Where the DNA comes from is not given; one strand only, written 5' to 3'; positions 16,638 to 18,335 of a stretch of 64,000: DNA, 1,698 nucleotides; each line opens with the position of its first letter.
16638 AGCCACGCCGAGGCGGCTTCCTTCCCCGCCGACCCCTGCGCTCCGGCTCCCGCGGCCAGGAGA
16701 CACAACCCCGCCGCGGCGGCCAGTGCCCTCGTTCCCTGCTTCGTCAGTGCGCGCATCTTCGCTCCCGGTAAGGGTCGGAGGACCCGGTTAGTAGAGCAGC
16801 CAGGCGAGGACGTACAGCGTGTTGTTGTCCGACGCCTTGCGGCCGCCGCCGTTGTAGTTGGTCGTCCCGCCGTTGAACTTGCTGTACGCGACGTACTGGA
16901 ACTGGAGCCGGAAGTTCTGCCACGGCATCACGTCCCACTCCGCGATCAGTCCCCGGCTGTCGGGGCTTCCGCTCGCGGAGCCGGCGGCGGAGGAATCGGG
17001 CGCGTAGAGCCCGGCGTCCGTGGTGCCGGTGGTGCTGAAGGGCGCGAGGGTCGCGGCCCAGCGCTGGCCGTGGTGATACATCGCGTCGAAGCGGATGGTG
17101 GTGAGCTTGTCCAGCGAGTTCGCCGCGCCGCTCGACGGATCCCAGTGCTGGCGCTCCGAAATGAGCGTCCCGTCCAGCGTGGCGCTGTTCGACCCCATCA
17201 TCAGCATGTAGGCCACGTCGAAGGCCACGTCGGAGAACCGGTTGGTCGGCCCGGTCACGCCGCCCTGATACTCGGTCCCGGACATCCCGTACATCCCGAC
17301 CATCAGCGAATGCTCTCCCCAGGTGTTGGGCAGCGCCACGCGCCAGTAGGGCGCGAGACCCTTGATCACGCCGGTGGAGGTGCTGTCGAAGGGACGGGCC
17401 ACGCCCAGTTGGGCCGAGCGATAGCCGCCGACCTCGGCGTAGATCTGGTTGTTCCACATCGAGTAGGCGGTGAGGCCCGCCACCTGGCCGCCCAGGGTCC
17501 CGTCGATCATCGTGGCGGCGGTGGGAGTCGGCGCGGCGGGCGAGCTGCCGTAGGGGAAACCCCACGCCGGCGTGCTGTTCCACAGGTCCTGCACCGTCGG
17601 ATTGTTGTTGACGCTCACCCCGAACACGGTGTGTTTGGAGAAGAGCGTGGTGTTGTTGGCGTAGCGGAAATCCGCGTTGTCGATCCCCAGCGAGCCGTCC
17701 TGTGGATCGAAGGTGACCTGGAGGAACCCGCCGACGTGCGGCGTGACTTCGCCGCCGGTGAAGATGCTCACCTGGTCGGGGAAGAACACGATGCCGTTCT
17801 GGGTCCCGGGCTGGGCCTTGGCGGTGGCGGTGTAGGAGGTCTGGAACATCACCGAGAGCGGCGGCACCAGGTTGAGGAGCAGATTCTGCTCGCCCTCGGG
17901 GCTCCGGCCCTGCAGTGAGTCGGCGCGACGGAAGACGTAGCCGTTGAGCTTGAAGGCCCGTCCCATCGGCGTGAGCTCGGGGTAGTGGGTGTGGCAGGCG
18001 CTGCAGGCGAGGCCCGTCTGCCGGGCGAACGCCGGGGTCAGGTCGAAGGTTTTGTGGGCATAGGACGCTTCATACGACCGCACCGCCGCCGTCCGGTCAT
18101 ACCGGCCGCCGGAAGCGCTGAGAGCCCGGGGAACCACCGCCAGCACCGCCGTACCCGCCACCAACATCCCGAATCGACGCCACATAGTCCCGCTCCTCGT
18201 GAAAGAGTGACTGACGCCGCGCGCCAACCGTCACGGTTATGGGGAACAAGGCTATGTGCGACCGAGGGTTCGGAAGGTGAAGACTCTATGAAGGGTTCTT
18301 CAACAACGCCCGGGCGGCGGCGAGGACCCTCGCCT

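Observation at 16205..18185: Cyc2-type fused monoheme cytochrome-porin followed by a rusticyanin/sulfocyanin-type cupredoxin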

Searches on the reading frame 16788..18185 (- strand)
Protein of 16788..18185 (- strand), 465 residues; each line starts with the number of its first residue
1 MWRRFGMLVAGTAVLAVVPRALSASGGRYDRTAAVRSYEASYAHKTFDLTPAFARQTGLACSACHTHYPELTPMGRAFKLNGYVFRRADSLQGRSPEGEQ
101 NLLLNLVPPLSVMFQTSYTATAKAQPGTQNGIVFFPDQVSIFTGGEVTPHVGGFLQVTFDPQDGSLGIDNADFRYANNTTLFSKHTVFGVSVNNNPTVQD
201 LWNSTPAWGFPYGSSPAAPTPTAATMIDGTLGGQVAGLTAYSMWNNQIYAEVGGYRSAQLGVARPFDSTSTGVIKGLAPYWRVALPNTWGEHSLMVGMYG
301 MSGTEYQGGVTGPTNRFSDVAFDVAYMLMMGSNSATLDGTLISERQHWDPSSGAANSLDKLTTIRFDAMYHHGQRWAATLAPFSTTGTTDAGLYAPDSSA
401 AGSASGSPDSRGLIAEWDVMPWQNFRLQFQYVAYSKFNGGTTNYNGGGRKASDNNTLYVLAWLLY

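Call 3: search_protein_families(library=pfam, proteins=[window:16788-18185:-], max_evalue=1)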
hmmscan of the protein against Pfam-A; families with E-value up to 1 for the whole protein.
window:16788-18185:- (465 aa): 0 families

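Call 4: search_protein_families(library=ncbifam, proteins=[window:16788-18185:-], max_evalue=1)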
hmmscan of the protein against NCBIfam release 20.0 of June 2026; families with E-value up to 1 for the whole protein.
window:16788-18185:- (465 aa): 0 families

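Call 5: find_homologous_proteins(query=window:16788-18185:-, max_evalue=0.001)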
Query window:16788-18185:- (465 aa): 4902 proteins with E <= 0.001 among 8000 candidates; the best 120 are listed.
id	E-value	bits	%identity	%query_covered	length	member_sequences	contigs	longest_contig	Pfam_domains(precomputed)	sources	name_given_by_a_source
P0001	0.0e+0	1063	100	100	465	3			-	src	-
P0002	4.5e-239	812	77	99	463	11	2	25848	-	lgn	-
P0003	3.8e-209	713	69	100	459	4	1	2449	-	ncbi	-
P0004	2.3e-206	704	71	93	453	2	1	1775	-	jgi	-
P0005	1.3e-204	698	71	93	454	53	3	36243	-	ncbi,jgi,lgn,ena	-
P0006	1.3e-203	695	67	98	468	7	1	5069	-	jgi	jgi:hypothetical protein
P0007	1.6e-203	695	66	100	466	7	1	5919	-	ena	-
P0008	1.8e-203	695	69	93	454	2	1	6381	-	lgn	-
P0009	3.3e-203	694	66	100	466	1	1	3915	-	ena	-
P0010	5.5e-203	693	70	93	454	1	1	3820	-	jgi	jgi:hypothetical protein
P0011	6.2e-203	693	68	96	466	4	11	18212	-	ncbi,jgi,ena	-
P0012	9.1e-203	692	69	96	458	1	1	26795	-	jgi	jgi:hypothetical protein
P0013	1.5e-202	692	68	96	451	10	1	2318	-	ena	-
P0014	4.2e-202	690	69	93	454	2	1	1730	-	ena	-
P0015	5.5e-202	690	65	100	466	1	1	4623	-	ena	-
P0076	1.2e-185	636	68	89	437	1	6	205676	-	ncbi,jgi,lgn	jgi:hypothetical protein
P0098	4.3e-159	548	55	100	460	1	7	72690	-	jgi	jgi:hypothetical protein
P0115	2.1e-142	493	53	89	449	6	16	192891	-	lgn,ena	-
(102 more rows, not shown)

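Call 9: search_solved_structures(query=window:16788-18185:-, max_evalue=10, show_alignments=2)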
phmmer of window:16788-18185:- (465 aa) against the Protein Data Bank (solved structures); distinct sequences matched with E-value up to 10: 0.

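Call 11: find_encoding_contigs(protein=window:16788-18185:-, flank=10000, max_places=4)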
Protein window:16788-18185:- (465 aa): 5 contigs read that carry it; 4 places shown.
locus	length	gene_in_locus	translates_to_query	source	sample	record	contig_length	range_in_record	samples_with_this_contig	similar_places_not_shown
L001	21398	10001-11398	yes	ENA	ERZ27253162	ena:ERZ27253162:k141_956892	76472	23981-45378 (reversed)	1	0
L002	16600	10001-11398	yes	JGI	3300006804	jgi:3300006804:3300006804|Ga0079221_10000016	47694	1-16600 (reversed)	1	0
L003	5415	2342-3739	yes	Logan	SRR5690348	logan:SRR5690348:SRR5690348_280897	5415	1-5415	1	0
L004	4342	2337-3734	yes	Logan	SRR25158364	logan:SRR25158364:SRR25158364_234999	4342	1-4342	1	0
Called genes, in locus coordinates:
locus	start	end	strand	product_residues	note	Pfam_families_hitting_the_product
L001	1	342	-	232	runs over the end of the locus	-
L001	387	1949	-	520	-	PF01676:Metalloenzyme, PF06415:iPGM_N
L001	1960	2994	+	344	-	-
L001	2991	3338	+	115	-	PF10047:DUF2281 (faint)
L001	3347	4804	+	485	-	PF00478:IMPDH, PF00571:CBS, PF01070:FMN_dh (weak), PF03060:NMO (weak)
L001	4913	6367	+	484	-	PF00324:AA_permease, PF13520:AA_permease_2, PF13906:AA_permease_C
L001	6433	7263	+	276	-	PF04397:LytTR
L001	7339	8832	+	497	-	PF00324:AA_permease, PF13520:AA_permease_2, PF13906:AA_permease_C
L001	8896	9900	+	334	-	PF01368:DHH, PF02272:DHHA1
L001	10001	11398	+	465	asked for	-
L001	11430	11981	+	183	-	PF06525:SoxE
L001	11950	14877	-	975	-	PF00672:HAMP, PF00989:PAS, PF08448:PAS_4, PF13188:PAS_8, PF13426:PAS_9, PF08447:PAS_3, PF01590:GAF, PF13185:GAF_2, +3 more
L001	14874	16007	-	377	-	PF13458:Peripla_BP_6, PF01094:ANF_receptor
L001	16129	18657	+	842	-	PF06452:CBM9_1, PF19313:DUF5916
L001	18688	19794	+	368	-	PF01883:FeS_assembly_P, PF09140:MipZ (weak), PF10609:ParA, PF13614:AAA_31, PF00142:Fer4_NifH (faint), PF01656:CbiA, PF02374:ArsA_ATPase (faint)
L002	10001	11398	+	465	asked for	-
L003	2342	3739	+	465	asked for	-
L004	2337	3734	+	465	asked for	-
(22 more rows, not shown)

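Call 21: find_encoding_contigs(protein=P0076, flank=8000, max_places=2)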
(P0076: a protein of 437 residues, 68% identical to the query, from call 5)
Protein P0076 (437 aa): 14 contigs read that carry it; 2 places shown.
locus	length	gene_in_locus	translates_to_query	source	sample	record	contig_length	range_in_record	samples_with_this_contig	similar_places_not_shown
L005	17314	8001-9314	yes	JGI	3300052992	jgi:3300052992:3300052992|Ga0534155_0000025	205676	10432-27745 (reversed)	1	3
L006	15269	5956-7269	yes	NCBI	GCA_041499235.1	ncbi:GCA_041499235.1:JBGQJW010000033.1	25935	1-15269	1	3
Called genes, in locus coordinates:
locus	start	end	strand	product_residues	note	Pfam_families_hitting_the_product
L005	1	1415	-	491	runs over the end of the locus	PF20695:UbiD_N, PF01977:UbiD, PF20696:UbiD_C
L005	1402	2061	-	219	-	PF01209:Ubie_methyltran, PF13847:Methyltransf_31 (weak), PF08241:Methyltransf_11, PF13649:Methyltransf_25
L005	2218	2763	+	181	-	PF04542:Sigma70_r2, PF04545:Sigma70_r4, PF08281:Sigma70_r4_2, PF13384:HTH_23 (weak)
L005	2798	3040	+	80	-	-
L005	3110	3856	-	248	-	PF01887:SAM_HAT_N, PF20257:SAM_HAT_C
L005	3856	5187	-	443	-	PF01554:MatE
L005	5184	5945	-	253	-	-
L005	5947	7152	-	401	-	PF01883:FeS_assembly_P, PF02374:ArsA_ATPase (weak), PF09140:MipZ (weak), PF10609:ParA, PF13614:AAA_31, PF01656:CbiA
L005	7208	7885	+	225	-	-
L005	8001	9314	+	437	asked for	-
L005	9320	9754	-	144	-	-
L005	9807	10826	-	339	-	PF01368:DHH, PF02272:DHHA1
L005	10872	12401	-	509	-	PF00324:AA_permease, PF13520:AA_permease_2, PF13906:AA_permease_C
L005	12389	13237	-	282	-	PF00072:Response_reg, PF04397:LytTR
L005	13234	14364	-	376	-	PF06580:His_kinase, PF02518:HATPase_c (weak)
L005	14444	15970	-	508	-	PF00324:AA_permease, PF13520:AA_permease_2, PF13906:AA_permease_C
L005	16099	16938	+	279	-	PF03372:Exo_endo_phos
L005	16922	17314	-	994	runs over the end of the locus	-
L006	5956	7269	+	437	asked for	-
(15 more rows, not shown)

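Call 22: find_encoding_contigs(protein=P0115, flank=8000, max_places=2)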
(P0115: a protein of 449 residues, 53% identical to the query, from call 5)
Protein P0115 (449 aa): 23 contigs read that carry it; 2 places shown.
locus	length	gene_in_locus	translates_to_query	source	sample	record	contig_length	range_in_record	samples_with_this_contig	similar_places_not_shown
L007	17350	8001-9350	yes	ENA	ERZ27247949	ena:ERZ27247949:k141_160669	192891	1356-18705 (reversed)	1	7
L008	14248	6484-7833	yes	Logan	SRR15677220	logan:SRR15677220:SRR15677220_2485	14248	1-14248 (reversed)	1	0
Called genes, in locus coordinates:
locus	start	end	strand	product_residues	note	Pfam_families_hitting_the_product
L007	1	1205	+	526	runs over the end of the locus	PF01645:Glu_synthase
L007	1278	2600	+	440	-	PF02812:ELFV_dehydrog_N, PF00208:ELFV_dehydrog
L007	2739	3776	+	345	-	-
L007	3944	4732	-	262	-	PF14321:DUF4382 (weak)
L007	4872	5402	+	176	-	PF04542:Sigma70_r2, PF08281:Sigma70_r4_2, PF04545:Sigma70_r4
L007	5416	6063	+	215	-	PF02922:CBM_48, PF16561:AMPK1_CBM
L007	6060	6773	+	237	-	-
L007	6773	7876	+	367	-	PF16561:AMPK1_CBM (weak)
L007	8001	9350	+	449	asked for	-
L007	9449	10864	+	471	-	PF04389:Peptidase_M28, PF01546:Peptidase_M20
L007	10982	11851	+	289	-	PF01145:Band_7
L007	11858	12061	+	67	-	-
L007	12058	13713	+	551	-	PF00561:Abhydrolase_1 (faint), PF02129:Peptidase_S15, PF20434:BD-FAE (weak), PF00326:Peptidase_S9 (faint), PF01738:DLH (faint), PF12146:Hydrolase_4, PF12697:Abhydrolase_6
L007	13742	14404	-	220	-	PF03959:FSH1 (weak)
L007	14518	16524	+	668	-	PF03169:OPT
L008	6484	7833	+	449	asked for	-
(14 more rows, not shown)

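Call 23: find_encoding_contigs(protein=P0098, flank=8000, max_places=2)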
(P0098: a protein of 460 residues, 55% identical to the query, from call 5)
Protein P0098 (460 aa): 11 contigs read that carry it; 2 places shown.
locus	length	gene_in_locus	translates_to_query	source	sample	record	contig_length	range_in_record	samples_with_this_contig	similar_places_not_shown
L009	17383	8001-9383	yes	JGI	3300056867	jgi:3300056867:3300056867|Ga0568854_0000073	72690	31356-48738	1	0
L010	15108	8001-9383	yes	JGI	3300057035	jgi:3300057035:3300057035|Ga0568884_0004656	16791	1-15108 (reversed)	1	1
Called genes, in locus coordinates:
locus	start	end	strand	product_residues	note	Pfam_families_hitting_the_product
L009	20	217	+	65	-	-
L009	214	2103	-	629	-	PF01926:MMR_HSR1, PF02421:FeoB_N, PF07670:Gate, PF07664:FeoB_C, PF07670:Gate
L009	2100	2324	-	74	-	PF04023:FeoA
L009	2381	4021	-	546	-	PF02517:Rce1-like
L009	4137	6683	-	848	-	PF06452:CBM9_1, PF19313:DUF5916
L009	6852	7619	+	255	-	PF02276:CytoC_RC, PF13432:TPR_16 (faint)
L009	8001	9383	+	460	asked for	-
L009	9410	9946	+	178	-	PF06525:SoxE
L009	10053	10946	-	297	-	-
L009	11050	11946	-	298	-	PF04185:Phosphoesterase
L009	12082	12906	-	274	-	PF01149:Fapy_DNA_glyco (weak), PF06831:H2TH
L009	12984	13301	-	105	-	-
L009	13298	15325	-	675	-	PF01433:Peptidase_M1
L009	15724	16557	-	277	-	PF12867:DinB_2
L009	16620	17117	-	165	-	PF08909:DUF1854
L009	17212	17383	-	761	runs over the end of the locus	PF00664:ABC_membrane, PF00005:ABC_tran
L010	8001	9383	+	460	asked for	-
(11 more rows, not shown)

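Call 24: find_related_loci(query=A1, collection=genome_contigs, flank=6000)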
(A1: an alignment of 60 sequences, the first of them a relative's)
Query A1 (465 aa) in genome_contigs; peptide patterns used: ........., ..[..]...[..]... (x = any residue, [..] = any of these).
600 stretches matched a pattern (row limit reached: there are more); 592 encode a relative of the query (tblastn E <= 1e-3); the best 80 are kept; 80 distinct loci.
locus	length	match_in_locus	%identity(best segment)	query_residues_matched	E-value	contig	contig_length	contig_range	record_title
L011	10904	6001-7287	70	35-465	0e+0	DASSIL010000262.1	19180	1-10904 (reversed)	MAG TPA_asm: Gemmatimonadales bacterium isolate SMAG_U1086 k141_1719841, whole genome shotgun sequence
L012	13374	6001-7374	67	7-465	0e+0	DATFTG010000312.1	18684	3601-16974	MAG TPA_asm: Gemmatimonadales bacterium isolate SMAG_U9404 k141_3722939, whole genome shotgun sequence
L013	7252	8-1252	69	49-465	0e+0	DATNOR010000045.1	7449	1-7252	MAG TPA_asm: Gemmatimonadales bacterium isolate SMAG_U11536 k141_11240, whole genome shotgun sequence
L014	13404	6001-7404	64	1-465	0e+0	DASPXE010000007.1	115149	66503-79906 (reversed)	MAG TPA_asm: Gemmatimonadales bacterium isolate SMAG_U11559 k141_1373917, whole genome shotgun sequence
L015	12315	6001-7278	67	38-465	0e+0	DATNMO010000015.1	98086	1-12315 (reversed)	MAG TPA_asm: Gemmatimonadales bacterium isolate SMAG_U11481 k141_688820, whole genome shotgun sequence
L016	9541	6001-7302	68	28-465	0e+0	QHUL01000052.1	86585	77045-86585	MAG: Gemmatimonadetes bacterium isolate AG29 14_1009_02_40cm_scaffold_73_curated, whole genome shotgun sequence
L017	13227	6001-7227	67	50-465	0e+0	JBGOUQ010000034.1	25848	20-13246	MAG: Gemmatimonadota bacterium isolate OBJ_0618_7090110_135 k141_8986484_length_25848_cov_135.0000, whole genome shotgun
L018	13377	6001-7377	63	1-465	0e+0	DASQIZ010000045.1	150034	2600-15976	MAG TPA_asm: Gemmatimonadales bacterium isolate SMAG_U11872 k141_983113, whole genome shotgun sequence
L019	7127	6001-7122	65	28-407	3e-166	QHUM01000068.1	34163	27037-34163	MAG: Gemmatimonadetes bacterium isolate AG28 14_1009_12_30cm_scaffold_658_curated, whole genome shotgun sequence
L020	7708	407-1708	68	33-465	0e+0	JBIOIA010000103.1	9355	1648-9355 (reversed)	MAG: Gemmatimonadales bacterium isolate GcC11-17 k141_1541754_length_9355_cov_25.7612, whole genome shotgun sequence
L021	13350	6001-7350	49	13-465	1e-134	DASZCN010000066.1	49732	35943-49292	MAG TPA_asm: Gemmatimonadales bacterium isolate SMAG_U6443 k141_105735, whole genome shotgun sequence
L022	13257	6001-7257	51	51-465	1e-133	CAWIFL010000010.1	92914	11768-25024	MAG: uncultured Gemmatimonadales bacterium isolate MFD03726.bin.1.195 genome assembly, contig: contig_61620, whole genom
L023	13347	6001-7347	50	13-465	6e-133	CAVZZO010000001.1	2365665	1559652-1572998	MAG: uncultured Gemmatimonadales bacterium isolate MFD01721.bin.1.83 genome assembly, contig: contig_14833, whole genome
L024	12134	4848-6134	70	35-465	0e+0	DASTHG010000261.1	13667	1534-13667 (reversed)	MAG TPA_asm: Gemmatimonadales bacterium isolate SMAG_U452 k141_28898, whole genome shotgun sequence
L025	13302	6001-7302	48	35-465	9e-132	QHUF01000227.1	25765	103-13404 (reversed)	MAG: Gemmatimonadetes bacterium isolate AG34 14_0929_02_30cm_scaffold_2104_curated, whole genome shotgun sequence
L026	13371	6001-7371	49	8-465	2e-131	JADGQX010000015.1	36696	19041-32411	MAG: Gemmatimonadetes bacterium isolate Chersky.3_43 contig-100_138, whole genome shotgun sequence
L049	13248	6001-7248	47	50-463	1e-123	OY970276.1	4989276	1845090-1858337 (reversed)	MAG: uncultured Bacteroidales bacterium isolate MFD06435.bin.1.129 genome assembly, chromosome: 1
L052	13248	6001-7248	49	51-465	6e-123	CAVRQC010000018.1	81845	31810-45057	MAG: uncultured Ignavibacteriales bacterium isolate MFD02923.bin.1.144 genome assembly, contig: contig_53172, whole geno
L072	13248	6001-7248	48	51-464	1e-123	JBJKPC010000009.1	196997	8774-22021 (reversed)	MAG: Candidatus Kryptoniota bacterium isolate Bin_110 S1Ck127_1320988_flag_0_multi_20.0000_len_196997, whole genome shot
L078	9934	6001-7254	46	51-465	1e-118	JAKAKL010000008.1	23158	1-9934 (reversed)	MAG: Bacteroidetes bacterium isolate WY4.bin70 NODE_2618_length_23158_cov_2.440493, whole genome shotgun sequence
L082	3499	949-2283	47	23-465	1e-121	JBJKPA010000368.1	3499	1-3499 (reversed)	MAG: Gemmatimonadaceae bacterium isolate Bin_109 S1Ck127_3558033_flag_1_multi_6.8431_len_3499, whole genome shotgun sequ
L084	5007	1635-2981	47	50-465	4e-119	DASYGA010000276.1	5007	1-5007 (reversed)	MAG TPA_asm: Steroidobacteraceae bacterium isolate SMAG_U4201 k141_1577984, whole genome shotgun sequence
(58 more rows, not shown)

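Call 28: predict_structure(alignment_id=A1)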
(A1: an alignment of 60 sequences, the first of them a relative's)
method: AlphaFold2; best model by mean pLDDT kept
length: 465 residues; sequences in the alignment: 60
mean_pLDDT: 81.0   pTM: 0.77
mean pLDDT of the five models: 81.0, 77.9, 76.8, 75.8, 74.5
residues with pLDDT >= 90: 203; 70-90: 155; 50-70: 58; < 50: 49
segments of 3 or more residues with pLDDT < 50: 22-27, 42-60, 87-106
pLDDT, mean of each block of 10 residues (from residue 1): 65 62 50 65 45 43 53 73 59 40 52 88 86 88 79 87 84 92 95 82 63 79 86 90 94 92 85 94 92 91 93 96 91 88 96 95 93 88 96 84 91 94 85 95 91 95 84
secondary structure, 60 per line:
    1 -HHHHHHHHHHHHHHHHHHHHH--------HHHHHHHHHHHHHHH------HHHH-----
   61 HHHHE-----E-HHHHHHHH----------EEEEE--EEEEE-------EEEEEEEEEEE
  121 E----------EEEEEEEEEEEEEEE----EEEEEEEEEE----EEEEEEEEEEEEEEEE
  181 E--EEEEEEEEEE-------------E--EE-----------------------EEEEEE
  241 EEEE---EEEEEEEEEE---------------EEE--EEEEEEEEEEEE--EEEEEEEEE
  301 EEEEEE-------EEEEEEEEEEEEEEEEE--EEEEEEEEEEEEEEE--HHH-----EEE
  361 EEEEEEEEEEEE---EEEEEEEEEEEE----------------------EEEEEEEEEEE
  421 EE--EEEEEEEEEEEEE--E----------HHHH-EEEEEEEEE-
elements in order: H2-22 H31-45 H52-55 H61-64 H73-80 E91-95 E98-102 E110-121 E132-146 E151-160 E165-181 E184-193 E235-244 E248-257 E273-275 E278-289 E292-306 E314-330 E333-347 E358-372 E376-387 E410-422 E425-437 H451-454 E456-464

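Call 31: fold_search(model_id=the predicted structure, library=pdb)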
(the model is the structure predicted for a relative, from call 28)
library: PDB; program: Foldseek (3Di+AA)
matches with E <= 10: 896; with E <= 0.001: 208
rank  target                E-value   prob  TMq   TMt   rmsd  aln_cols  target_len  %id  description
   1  2fgq                  1.9e-08  1.00  0.46  0.62   6.7       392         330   13  High resolution X-ray structure of Omp32 in complex with malate (released 2006-01-31)
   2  4d65_A                3.2e-08  1.00  0.46  0.59   7.1       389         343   12  Structure of porin Omp-Pst2 from P. stuartii; the asymmetric unit contains a dimer of trimers. (released 2016-03-09)
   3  8wv0_A                4.6e-08  1.00  0.42  0.55  10.0       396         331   12  Outer membrane porin of Burkholderia pseudomallei (BpsOmp38) (released 2024-10-30)
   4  6ehd                  5.2e-08  1.00  0.40  0.54   8.3       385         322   10  OmpT (in-vitro folded), an outer membrane protein of Vibrio cholerae (released 2018-04-25)
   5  1e54_A                6.7e-08  1.00  0.45  0.60   6.9       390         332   13  Anion-selective porin from Comamonas acidovorans (released 2001-07-12)
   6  4d64_A                2.0e-07  1.00  0.46  0.58   7.1       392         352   11  Structure of porin Omp-Pst1 from P. stuartii; the crystallographic symmetry generates a dimer of trimers. (released 2016-03-09)
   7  2o4v_A                2.1e-07  1.00  0.47  0.52   7.9       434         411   11  An arginine ladder in OprP mediates phosphate specific transfer across the outer membrane (released 2006-12-26)
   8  5mdq_A                2.4e-07  1.00  0.46  0.59   7.4       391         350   11  Crystal structure of outer membrane expressed Chitoporin VhChip from Vibrio harveyi (released 2017-12-20)
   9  8wv0_B                2.9e-07  1.00  0.41  0.55   9.9       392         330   11  Outer membrane porin of Burkholderia pseudomallei (BpsOmp38) (released 2024-10-30)
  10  9j9l                  3.3e-07  1.00  0.44  0.58   6.4       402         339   10  artificial mononuclear Zn-bound metalloprotein 1 (M1:Zn) (released 2025-07-02)
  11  5nxn_A                3.4e-07  1.00  0.45  0.59   6.5       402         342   11  Structure of a L5-deletion mutant of Providencia stuartii Omp-Pst1 (released 2018-02-21)
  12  5oyk                  3.6e-07  1.00  0.42  0.57   7.6       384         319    9  Outer-membrane expressed OmpT of Vibrio cholerae (released 2018-04-25)
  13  9wcb_A                4.5e-07  1.00  0.44  0.56   6.9       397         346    9  Open state of A8 gpJ 713 central tail fiber with OmpC G17 from E. coli EDL933 (released 2026-01-28)
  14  4rjw                  4.7e-07  1.00  0.46  0.49   7.2       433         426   11  Crystal structure of Pseudomonas aeruginosa OprO (released 2015-10-21)
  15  1gfm                  5.5e-07  1.00  0.46  0.59   6.6       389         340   10  OMPF PORIN (MUTANT D113G) (released 1996-12-07)
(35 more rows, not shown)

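Call 32: search_protein_representatives(alignment_id=A1)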
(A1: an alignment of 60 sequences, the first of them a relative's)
Query: 60 sequences, 460 profile positions. Proteins with E-value up to 0.001 (for the whole library): 4273; up to 1e-10: 1880; up to 1e-30: 647. The best 150 are listed.
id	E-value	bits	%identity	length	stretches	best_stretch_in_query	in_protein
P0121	1.3e-168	577.7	-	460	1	43-460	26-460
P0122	5.8e-165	565.7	-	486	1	37-460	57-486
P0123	8.4e-165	565.2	-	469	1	30-460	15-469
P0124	8.9e-161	551.9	-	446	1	40-460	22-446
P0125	1.6e-157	541.2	-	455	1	39-460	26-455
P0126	1.5e-156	538.0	-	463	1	41-460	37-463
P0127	6.4e-147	506.2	-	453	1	37-460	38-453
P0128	1.8e-142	491.5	-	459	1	42-460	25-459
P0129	1.4e-141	488.6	-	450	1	40-460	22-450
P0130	2.6e-134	464.7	-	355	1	110-460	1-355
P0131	1.5e-133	462.1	-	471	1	36-460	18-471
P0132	2.8e-133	461.3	-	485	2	40-318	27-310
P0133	1.2e-132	459.2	-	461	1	43-460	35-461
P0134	4.2e-132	457.4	-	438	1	40-460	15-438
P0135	2.1e-130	451.8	-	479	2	126-455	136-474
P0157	2.8e-115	401.9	-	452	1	42-460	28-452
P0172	4.2e-109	381.6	-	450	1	40-460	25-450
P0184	2.1e-104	366.0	-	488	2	125-460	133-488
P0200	3.8e-99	348.7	-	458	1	42-460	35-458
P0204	1.6e-98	346.7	-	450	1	43-459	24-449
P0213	1.1e-96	340.7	-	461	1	41-460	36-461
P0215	3.7e-96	338.9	-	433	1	40-459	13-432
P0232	6.6e-90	318.3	-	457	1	43-460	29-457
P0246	2.1e-86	306.7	-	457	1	43-460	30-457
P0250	4.0e-86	305.8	-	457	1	30-457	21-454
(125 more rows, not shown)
